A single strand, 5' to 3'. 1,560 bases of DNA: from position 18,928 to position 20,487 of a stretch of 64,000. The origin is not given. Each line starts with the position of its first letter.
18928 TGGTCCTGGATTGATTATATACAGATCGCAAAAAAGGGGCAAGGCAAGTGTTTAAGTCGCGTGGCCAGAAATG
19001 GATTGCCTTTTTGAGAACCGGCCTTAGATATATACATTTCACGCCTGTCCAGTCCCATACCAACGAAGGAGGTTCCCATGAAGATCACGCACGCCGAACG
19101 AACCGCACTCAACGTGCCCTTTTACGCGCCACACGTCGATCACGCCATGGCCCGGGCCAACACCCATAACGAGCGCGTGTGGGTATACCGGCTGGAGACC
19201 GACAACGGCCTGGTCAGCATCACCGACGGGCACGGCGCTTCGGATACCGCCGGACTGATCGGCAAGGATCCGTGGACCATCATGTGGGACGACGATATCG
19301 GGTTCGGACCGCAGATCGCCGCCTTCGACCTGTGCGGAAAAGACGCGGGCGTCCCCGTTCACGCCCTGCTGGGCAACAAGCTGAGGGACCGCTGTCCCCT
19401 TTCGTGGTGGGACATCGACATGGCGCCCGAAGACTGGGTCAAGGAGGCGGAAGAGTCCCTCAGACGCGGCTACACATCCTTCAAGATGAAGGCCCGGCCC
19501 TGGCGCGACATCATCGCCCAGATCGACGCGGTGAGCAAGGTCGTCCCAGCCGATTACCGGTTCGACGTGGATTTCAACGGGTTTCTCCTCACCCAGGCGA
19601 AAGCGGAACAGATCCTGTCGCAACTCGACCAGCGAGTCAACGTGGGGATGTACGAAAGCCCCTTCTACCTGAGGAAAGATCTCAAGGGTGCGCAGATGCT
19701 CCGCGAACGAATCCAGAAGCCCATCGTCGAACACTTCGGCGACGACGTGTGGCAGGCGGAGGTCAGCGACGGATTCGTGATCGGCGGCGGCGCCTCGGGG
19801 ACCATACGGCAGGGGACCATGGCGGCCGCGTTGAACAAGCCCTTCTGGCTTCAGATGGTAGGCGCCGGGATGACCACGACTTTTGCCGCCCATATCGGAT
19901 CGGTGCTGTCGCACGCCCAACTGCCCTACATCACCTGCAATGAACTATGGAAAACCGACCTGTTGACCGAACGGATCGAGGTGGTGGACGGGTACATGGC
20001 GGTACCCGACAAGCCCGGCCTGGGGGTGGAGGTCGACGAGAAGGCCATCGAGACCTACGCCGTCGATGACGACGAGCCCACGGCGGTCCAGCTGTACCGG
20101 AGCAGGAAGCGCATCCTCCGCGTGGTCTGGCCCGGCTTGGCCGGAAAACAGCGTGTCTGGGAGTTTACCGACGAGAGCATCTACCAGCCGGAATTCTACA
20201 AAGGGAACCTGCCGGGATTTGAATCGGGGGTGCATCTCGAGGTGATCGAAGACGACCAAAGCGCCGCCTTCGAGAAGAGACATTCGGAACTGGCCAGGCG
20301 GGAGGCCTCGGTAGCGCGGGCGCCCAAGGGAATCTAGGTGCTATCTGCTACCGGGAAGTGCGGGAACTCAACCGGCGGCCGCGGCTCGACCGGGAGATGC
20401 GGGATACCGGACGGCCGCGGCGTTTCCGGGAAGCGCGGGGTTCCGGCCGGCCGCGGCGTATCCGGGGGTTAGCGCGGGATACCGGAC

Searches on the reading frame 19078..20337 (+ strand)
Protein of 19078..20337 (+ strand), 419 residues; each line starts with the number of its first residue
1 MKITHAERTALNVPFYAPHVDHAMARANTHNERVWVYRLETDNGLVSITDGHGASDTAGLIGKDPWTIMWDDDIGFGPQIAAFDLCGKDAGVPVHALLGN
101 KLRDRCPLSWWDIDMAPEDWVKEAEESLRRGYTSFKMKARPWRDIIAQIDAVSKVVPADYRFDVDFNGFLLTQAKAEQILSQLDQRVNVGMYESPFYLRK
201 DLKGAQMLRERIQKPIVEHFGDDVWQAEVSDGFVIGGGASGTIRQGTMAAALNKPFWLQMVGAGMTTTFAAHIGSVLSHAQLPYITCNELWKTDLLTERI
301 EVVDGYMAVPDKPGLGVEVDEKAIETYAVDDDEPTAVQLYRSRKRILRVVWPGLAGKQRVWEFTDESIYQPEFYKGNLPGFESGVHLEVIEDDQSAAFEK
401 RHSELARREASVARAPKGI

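Call 17: search_protein_families(library=pfam, proteins=[window:19078-20337:+])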
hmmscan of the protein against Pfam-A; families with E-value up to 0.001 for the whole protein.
window:19078-20337:+ (419 aa): 1 family
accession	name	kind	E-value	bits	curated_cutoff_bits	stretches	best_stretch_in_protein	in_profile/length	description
PF13378.12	MR_MLE_C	-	8.4e-25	88.2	29.4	2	237-323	131-219/219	Enolase C-terminal domain-like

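Call 31: find_related_loci(query=window:19078-20337:+, collection=genome_contigs, flank=10000)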
Query window:19078-20337:+ (419 aa) in genome_contigs; peptide patterns used: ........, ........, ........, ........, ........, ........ (x = any residue, [..] = any of these).
192 stretches matched a pattern; 142 encode a relative of the query (tblastn E <= 1e-3); the best 80 are kept; 80 distinct loci.
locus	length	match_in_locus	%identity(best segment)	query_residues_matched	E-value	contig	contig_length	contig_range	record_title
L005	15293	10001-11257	97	1-419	0e+0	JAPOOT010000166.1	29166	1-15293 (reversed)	MAG: Gemmatimonadetes bacterium isolate APA_bin_41 c_000000076336, whole genome shotgun sequence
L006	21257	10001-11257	96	1-419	0e+0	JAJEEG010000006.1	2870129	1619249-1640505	MAG: Candidatus Latescibacterota bacterium isolate p16x34bins.14 k141_287726, whole genome shotgun sequence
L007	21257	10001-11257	94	1-419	0e+0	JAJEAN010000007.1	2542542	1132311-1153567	MAG: Candidatus Latescibacterota bacterium isolate jk18x7bins.54 k141_2599900, whole genome shotgun sequence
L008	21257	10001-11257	95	1-419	0e+0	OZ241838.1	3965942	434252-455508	MAG: bacterium isolate 834f4656-8c40-439b-be50-31c876aeaf38 genome assembly, chromosome: 1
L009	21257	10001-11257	95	1-419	0e+0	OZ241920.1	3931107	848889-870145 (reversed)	MAG: bacterium isolate c159a2c7-7ae9-43f8-b1c6-a8821b09048b genome assembly, chromosome: 1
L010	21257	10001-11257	95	1-419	0e+0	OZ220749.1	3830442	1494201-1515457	MAG: bacterium isolate 072a604d-d951-4d4f-bb27-b5f30d89a258 genome assembly, chromosome: 1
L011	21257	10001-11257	93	1-419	0e+0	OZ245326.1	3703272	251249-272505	MAG: bacterium isolate 5c86cc85-80a8-49d9-b8ce-0f4659ada66a genome assembly, chromosome: 1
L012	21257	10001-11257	95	1-419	0e+0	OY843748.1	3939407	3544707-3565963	MAG: bacterium isolate 9408d56b-0626-48ff-8cc4-40385ffb9045 genome assembly, chromosome: 1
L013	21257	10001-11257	94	1-419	0e+0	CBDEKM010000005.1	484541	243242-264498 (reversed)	MAG: bacterium isolate fecf1fe2-d5d3-4dbd-a99f-11e0e87e1ef0 genome assembly, contig: contig_5, whole genome shotgun sequ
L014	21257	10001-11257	92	1-419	0e+0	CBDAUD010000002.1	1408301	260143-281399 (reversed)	MAG: bacterium isolate 878a0cea-2b96-4014-b147-88fee9e3d867 genome assembly, contig: contig_2, whole genome shotgun sequ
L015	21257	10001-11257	95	1-419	0e+0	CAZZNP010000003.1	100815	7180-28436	MAG TPA_asm: uncultured Gemmatimonadota bacterium isolate SRP109090_co2_50 genome assembly, contig: NODE_185_length_1008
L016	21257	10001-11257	94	1-419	0e+0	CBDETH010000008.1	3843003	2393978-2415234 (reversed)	MAG: bacterium isolate a37c322d-fd18-4de0-acdf-9ec38001f2fc genome assembly, contig: contig_8, whole genome shotgun sequ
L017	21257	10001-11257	95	1-419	0e+0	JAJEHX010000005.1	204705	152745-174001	MAG: Candidatus Latescibacterota bacterium isolate p16x63bins.21 k141_153287, whole genome shotgun sequence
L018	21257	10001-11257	94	1-419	0e+0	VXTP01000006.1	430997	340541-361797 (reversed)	MAG: Gemmatimonadetes bacterium isolate SB0665_bin_8 NODE_5_length_430997_cov_13.586640, whole genome shotgun sequence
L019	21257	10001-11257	94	1-419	0e+0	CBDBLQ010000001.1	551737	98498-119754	MAG: bacterium isolate 7e3eab2d-bf14-4947-a8f9-fc6ddb354d52 genome assembly, contig: contig_1, whole genome shotgun sequ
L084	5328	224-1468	62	1-410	3e-178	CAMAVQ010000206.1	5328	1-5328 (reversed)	MAG: Gemmatimonas phototrophica isolate MaH-09apr19-249 genome assembly, contig: MaH-09apr19-C37193, whole genome shotgu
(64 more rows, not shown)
